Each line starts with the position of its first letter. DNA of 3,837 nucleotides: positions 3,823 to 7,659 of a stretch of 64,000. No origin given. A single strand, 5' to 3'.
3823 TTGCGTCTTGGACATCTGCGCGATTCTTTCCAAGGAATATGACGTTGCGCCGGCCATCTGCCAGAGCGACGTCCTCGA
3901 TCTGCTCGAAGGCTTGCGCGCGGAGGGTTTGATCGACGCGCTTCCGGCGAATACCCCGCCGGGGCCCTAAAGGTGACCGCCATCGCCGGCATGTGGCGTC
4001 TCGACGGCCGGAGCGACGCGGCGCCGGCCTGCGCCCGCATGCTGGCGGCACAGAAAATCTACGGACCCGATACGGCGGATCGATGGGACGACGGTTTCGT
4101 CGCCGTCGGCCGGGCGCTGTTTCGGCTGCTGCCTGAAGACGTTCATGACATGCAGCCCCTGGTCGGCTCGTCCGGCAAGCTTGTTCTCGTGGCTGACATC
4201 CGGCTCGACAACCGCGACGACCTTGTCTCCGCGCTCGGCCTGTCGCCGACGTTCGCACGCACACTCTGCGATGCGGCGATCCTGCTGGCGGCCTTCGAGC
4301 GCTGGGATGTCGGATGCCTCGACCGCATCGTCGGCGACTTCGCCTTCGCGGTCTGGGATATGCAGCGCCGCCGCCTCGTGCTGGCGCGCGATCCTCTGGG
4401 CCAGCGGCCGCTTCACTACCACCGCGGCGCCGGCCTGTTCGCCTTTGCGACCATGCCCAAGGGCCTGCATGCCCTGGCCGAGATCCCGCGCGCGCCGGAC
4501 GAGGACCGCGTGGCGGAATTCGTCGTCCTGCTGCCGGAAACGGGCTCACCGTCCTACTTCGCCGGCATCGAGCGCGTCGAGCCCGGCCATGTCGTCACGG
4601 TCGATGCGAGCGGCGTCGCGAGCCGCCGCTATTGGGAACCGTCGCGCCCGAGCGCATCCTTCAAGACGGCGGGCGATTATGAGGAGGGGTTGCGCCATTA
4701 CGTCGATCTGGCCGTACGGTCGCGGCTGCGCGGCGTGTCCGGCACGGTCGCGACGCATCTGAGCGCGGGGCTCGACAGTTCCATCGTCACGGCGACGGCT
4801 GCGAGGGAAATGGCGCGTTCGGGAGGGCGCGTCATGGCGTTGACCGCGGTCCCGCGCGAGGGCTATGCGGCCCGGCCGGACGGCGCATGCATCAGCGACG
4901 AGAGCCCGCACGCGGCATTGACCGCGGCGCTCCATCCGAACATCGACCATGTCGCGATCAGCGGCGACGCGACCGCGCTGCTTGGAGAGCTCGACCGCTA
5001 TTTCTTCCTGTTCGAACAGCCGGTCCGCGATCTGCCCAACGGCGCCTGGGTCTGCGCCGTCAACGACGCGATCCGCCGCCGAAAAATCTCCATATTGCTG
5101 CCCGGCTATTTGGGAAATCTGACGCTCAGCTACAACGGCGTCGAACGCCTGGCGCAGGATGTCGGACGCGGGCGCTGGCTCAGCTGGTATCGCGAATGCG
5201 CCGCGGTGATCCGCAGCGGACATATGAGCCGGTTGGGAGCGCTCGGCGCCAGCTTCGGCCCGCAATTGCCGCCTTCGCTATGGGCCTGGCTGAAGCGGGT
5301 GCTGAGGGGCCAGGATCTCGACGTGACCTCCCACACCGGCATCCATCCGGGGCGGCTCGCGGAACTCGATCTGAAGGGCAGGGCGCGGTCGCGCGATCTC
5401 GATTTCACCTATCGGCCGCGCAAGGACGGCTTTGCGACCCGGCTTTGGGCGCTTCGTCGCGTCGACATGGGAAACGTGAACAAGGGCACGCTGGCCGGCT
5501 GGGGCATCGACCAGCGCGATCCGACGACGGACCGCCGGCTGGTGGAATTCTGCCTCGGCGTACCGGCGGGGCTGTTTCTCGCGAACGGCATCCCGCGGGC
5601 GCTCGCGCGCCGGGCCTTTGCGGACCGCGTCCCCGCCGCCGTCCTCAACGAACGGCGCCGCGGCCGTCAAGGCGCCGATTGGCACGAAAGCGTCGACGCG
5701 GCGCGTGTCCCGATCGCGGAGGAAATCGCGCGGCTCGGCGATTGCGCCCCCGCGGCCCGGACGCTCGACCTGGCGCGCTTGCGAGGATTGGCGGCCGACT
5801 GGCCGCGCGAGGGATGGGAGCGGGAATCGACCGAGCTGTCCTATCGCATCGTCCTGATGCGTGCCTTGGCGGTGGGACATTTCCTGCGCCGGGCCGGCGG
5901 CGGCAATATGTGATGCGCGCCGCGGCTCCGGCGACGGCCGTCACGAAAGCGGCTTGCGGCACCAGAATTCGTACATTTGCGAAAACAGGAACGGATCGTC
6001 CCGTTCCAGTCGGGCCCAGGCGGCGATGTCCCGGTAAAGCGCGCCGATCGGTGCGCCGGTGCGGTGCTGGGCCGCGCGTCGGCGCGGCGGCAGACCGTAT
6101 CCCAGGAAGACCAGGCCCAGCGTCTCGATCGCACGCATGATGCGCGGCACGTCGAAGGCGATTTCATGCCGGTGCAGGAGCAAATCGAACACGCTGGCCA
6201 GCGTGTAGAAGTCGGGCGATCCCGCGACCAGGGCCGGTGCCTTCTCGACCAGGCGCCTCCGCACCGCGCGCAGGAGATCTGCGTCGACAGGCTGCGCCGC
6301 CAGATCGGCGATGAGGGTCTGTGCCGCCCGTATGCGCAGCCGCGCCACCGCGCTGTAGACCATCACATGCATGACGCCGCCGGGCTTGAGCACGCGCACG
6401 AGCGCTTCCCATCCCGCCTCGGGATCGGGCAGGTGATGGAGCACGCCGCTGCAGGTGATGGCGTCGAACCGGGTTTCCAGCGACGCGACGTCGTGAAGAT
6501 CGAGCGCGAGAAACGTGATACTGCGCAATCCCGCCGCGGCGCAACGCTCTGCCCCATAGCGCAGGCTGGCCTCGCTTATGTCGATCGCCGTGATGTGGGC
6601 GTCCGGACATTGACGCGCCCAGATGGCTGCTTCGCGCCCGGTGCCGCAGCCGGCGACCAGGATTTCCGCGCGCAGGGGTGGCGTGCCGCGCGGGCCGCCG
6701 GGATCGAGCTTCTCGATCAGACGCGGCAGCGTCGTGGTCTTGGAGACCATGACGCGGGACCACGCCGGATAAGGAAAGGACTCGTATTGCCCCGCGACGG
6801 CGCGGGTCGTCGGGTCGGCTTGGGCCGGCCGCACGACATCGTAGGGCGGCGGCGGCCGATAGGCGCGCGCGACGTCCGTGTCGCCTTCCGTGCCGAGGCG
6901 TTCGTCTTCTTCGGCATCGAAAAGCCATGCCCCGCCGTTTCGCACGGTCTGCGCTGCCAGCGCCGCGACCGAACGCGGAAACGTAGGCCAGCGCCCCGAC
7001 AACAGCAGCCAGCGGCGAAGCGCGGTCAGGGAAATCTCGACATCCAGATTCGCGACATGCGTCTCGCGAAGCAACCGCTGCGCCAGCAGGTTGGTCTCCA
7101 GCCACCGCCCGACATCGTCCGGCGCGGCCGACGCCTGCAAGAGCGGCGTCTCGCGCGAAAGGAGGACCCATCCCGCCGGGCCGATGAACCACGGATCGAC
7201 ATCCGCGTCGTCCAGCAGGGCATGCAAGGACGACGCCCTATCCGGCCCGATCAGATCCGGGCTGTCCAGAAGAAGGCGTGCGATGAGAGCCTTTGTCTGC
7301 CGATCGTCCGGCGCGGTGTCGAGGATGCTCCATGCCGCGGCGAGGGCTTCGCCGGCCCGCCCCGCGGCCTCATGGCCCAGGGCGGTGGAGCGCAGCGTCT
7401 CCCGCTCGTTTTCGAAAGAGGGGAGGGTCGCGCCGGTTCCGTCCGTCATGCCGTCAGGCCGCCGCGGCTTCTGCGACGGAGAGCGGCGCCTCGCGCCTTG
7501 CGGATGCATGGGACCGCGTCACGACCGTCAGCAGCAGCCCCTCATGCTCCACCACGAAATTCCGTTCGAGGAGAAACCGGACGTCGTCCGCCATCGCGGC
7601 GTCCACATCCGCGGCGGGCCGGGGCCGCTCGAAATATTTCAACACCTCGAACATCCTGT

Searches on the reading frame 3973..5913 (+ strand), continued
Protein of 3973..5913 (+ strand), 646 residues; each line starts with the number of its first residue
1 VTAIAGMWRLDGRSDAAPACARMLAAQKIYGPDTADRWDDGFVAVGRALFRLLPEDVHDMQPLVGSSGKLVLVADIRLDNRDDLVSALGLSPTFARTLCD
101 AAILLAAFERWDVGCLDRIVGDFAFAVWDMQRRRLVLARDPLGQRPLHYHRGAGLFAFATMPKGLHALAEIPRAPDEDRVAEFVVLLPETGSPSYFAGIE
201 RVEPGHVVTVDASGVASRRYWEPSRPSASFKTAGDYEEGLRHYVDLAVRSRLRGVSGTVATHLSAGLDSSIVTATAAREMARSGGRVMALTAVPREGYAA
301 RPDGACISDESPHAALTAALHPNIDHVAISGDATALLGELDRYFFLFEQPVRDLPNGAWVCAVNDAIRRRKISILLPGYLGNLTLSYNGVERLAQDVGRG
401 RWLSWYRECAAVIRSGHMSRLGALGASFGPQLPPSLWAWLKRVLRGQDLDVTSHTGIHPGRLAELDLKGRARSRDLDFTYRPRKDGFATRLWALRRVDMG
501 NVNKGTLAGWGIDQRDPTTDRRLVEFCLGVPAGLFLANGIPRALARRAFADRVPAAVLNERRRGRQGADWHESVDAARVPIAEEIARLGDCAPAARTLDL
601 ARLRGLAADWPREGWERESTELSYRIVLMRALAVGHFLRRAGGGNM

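Call 39: find_related_loci(query=A2, collection=genome_contigs, flank=5000)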
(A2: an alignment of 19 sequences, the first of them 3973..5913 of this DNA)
Query A2 (646 aa) in genome_contigs; peptide patterns used: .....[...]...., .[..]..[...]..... (x = any residue, [..] = any of these).
520 stretches matched a pattern; 453 encode a relative of the query (tblastn E <= 1e-3); the best 80 are kept; 80 distinct loci.
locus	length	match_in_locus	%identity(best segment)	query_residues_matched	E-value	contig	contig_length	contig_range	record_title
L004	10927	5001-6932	84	1-646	0e+0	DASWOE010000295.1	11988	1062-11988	MAG TPA_asm: Rhizomicrobium sp. isolate SMAG_U3432 k141_219582, whole genome shotgun sequence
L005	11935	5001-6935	61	1-645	0e+0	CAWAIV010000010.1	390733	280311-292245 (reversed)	MAG: uncultured proteobacterium isolate MFD02416.bin.2.32 genome assembly, contig: contig_56570, whole genome shotgun se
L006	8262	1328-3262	58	1-645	0e+0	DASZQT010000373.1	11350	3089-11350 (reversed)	MAG TPA_asm: Pseudolabrys sp. isolate SMAG_U6005 k141_900626, whole genome shotgun sequence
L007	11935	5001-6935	56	1-645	0e+0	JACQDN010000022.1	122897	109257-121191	MAG: Proteobacteria bacterium isolate NC_groundwater_995_Pr1_S-0.65um_61_14 Montesol18_Sp65_coassembly_scaffold_229546,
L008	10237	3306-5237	57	1-645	0e+0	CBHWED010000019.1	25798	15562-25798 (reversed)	MAG TPA_asm: uncultured bacterium isolate ERR14722427_binner13_Refined_3 genome assembly, contig: ERZ27336822.852, whole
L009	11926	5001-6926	56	4-645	0e+0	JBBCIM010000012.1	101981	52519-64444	MAG: Pseudolabrys sp. isolate S7_metab_bin.77 s1959.ctg001968l, whole genome shotgun sequence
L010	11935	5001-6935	55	1-645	0e+0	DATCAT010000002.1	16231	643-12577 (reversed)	MAG TPA_asm: Rhizomicrobium sp. isolate SMAG_U7653 k141_61776, whole genome shotgun sequence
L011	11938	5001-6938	55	1-646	0e+0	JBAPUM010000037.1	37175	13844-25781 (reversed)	MAG: Xanthobacteraceae bacterium isolate MFD00673_ilm_asm_bin4 k127_311687, whole genome shotgun sequence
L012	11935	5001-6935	55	1-645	0e+0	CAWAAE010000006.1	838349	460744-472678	MAG: uncultured Alphaproteobacteria bacterium isolate MFD01716.bin.1.49 genome assembly, contig: contig_39580, whole gen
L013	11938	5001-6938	55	1-646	0e+0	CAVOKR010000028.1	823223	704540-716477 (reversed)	MAG: uncultured Alphaproteobacteria bacterium isolate MFD00082.bin.2.122 genome assembly, contig: contig_4760, whole gen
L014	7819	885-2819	56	1-646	0e+0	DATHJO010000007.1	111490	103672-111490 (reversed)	MAG TPA_asm: Allosphingosinicella sp. isolate SMAG_U12554 k141_140620, whole genome shotgun sequence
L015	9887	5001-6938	55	1-646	0e+0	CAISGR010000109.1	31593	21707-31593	uncultured bacterium isolate MJ130617B_bin-596 genome assembly, contig: bin-596:109/323, whole genome shotgun sequence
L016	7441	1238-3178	56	1-646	0e+0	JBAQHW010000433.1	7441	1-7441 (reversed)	MAG: Xanthobacteraceae bacterium isolate MFD04870_ilm_asm_bin17 k127_23940, whole genome shotgun sequence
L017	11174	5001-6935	54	1-645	0e+0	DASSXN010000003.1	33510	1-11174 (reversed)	MAG TPA_asm: Xanthobacteraceae bacterium isolate SMAG_U651 k141_1183570, whole genome shotgun sequence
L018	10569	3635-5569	55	1-646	0e+0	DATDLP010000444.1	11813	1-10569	MAG TPA_asm: Croceibacterium sp. isolate SMAG_U387 k141_696785, whole genome shotgun sequence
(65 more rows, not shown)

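Call 50: search_solved_structures(query=window:3973-5913:+, max_evalue=0.00001)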
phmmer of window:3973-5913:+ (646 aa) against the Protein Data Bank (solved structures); distinct sequences matched with E-value up to 0.00001: 2.
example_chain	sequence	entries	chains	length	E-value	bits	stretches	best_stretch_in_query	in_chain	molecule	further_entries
7ylz_A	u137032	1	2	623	1.2e-22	83.6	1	21-327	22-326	hydroxyamidotransferase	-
1ct9_A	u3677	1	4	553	4e-08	35.5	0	51-149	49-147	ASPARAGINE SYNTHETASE B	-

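Call 67: search_protein_families(library=pfam, proteins=[L005:2179-3396:+, L005:3430-4224:+, L005:6977-7330:+, L005:7475-8539:+, L005:7010-8830:-, L005:9236-10465:-, L006:3432-4808:-, L006:4848-5642:-, L006:5584-6375:-, L006:22-399:+], max_evalue=0.001)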
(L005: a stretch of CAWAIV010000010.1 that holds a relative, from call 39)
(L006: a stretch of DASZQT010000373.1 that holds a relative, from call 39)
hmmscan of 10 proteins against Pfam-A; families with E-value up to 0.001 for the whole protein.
L005:2179-3396:+ (405 aa): 3 families
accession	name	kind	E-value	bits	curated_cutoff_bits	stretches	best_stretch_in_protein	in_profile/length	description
PF00034.26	Cytochrom_C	-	4.1e-28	99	21.3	4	51-107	1-58/90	Cytochrome c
PF13442.11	Cytochrome_CBB3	-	9.3e-19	68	27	0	238-303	10-67/68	Cytochrome C oxidase, cbb3-type, subunit III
PF14522.11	Cytochrome_C7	-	0.00014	22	24.8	0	235-249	37-51/67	Cytochrome c7 and related cytochrome c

L005:3430-4224:+ (264 aa): 0 families

L005:6977-7330:+ (117 aa): 0 families

L005:7475-8539:+ (354 aa): 0 families

L005:7010-8830:- (606 aa): 2 families
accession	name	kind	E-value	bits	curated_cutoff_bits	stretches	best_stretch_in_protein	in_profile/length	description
PF04055.27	Radical_SAM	-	1.7e-12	48.3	29.5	1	252-411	2-163/166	Radical SAM superfamily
PF02310.24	B12-binding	-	1.5e-05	25.3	32.1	0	114-191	41-118/121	B12 binding domain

L005:9236-10465:- (409 aa): 1 family
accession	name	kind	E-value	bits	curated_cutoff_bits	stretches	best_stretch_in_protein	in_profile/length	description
PF07690.21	MFS_1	-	1.6e-43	149.5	33.4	2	24-285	2-258/347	Major Facilitator Superfamily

L006:3432-4808:- (458 aa): 2 families
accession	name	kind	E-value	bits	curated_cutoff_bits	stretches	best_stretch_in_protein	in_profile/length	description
PF13458.12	Peripla_BP_6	-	9.5e-65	219.9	31.7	1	97-436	1-340/343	Periplasmic binding protein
PF13433.12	Peripla_BP_5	-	1.7e-22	80.5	27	1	98-438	1-340/363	Periplasmic binding protein domain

L006:4848-5642:- (264 aa): 0 families

L006:5584-6375:- (263 aa): 0 families

L006:22-399:+ (125 aa): 0 families

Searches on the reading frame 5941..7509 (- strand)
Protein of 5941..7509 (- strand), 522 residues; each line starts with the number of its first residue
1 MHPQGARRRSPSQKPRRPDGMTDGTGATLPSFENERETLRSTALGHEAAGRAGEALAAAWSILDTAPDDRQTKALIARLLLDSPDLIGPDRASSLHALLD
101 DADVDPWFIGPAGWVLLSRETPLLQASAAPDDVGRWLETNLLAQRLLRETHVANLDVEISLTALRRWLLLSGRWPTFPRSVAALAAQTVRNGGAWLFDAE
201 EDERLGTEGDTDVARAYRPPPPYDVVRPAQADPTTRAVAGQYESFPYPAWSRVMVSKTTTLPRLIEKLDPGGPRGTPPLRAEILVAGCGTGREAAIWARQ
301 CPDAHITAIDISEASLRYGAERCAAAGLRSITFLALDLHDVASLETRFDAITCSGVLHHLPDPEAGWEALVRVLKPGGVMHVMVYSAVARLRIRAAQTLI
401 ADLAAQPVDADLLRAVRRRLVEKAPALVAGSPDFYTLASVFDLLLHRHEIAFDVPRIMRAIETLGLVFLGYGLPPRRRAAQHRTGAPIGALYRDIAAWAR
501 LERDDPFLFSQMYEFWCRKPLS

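Call 9: search_protein_families(library=pfam, proteins=[window:5941-7509:-], max_evalue=0.01)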
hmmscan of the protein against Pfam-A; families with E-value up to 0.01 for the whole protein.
window:5941-7509:- (522 aa): 9 families
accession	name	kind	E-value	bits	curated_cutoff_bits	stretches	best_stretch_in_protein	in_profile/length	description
PF08242.18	Methyltransf_12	-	2e-21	77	30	1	285-379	2-97/98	Methyltransferase domain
PF13649.12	Methyltransf_25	-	3.3e-21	76.2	27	1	283-378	1-97/97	Methyltransferase domain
PF08241.18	Methyltransf_11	-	4e-20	72.7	21.2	1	286-380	3-93/95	Methyltransferase domain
PF13847.12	Methyltransf_31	-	3.7e-19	69.3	27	1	284-386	8-113/145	Methyltransferase domain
PF13489.12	Methyltransf_23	-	1.8e-12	47.7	27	1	278-388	21-122/164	Methyltransferase domain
PF01209.24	Ubie_methyltran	-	3.2e-10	40.2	20.1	1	282-396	50-165/233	ubiE/COQ5 methyltransferase family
PF05175.20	MTS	-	9.9e-05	22.5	23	1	282-358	34-109/170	Methyltransferase small domain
PF01739.24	CheR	-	0.00096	19.1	27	0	329-381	118-172/195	CheR methyltransferase, SAM binding domain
PF02390.23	Methyltransf_4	-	0.0023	17.8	24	1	286-363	8-83/173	Putative methyltransferase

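Call 14: search_protein_families(library=ncbifam, proteins=[window:5941-7509:-], max_evalue=0.01)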
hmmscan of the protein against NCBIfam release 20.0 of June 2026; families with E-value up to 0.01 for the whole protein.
window:5941-7509:- (522 aa): 38 families (the best 25 are shown)
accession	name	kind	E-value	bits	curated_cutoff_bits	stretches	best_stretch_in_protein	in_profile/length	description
TIGR02072.1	BioC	equivalog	3.7e-12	46.6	184.95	1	280-382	35-132/244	malonyl-ACP O-methyltransferase BioC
TIGR01934.1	MenG_MenH_UbiE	subfamily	1.9e-11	43.7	158.35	1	282-390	42-149/223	ubiquinone/menaquinone biosynthesis methyltransferase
NF001244.0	PRK00216.1-5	equivalog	4e-11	42.7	216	1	283-383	52-154/236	bifunctional demethylmenaquinone methyltransferase/2-methoxy-6-polyprenyl-1,4-benzoquinol methylase UbiE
TIGR01983.1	UbiG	equivalog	7.6e-10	38.5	102.95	1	281-382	51-151/228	bifunctional 2-polyprenyl-6-hydroxyphenol methylase/3-demethylubiquinol 3-O-methyltransferase UbiG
NF043040.1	corrin_prot_MT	hypoth_equivalog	9.8e-10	38.2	180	1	282-383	44-148/216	corrinoid protein-associated methyltransferase CpaM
NF004851.0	PRK06202.1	equivalog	1.4e-08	34.5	243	1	282-365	63-147/237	hypothetical protein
NF001240.0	PRK00216.1-1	equivalog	1.9e-08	33.7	378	1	283-387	67-173/251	bifunctional demethylmenaquinone methyltransferase/2-methoxy-6-polyprenyl-1,4-benzoquinol methylase UbiE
NF041537.1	ArsM_AhpD_UU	exception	4.1e-08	32.4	510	1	283-382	80-180/345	arsenite methyltransferase/AhpD domain selenoprotein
NF045667.1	MTase_DVU1556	equivalog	5.1e-08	32.6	155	1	280-382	23-119/213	DVU_1556 family methyltransferase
NF041536.1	ArsM_DUF2284_UU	exception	1.7e-07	30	575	1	282-383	79-181/459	arsenite methyltransferase/DUF2284 domain selenoprotein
NF052510.1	methyltran_MpqE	exception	2.7e-07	30.2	335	1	284-390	51-159/234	methyl-plastoquinone biosynthesis methyltransferase MpqE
NF008264.0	PRK11036.1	equivalog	4e-07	29.7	366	1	280-389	45-154/261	tRNA uridine 5-oxyacetic acid(34) methyltransferase CmoM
TIGR03534.1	RF_mod_PrmC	equivalog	1.4e-06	28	199.1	1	281-353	90-162/253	peptide chain release factor N(5)-glutamine methyltransferase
NF001242.0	PRK00216.1-3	equivalog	1.4e-06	27.9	351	1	284-389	75-182/258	bifunctional demethylmenaquinone methyltransferase/2-methoxy-6-polyprenyl-1,4-benzoquinol methylase UbiE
NF001241.0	PRK00216.1-2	equivalog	2e-06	27.6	327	1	286-389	58-154/231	demethylmenaquinone methyltransferase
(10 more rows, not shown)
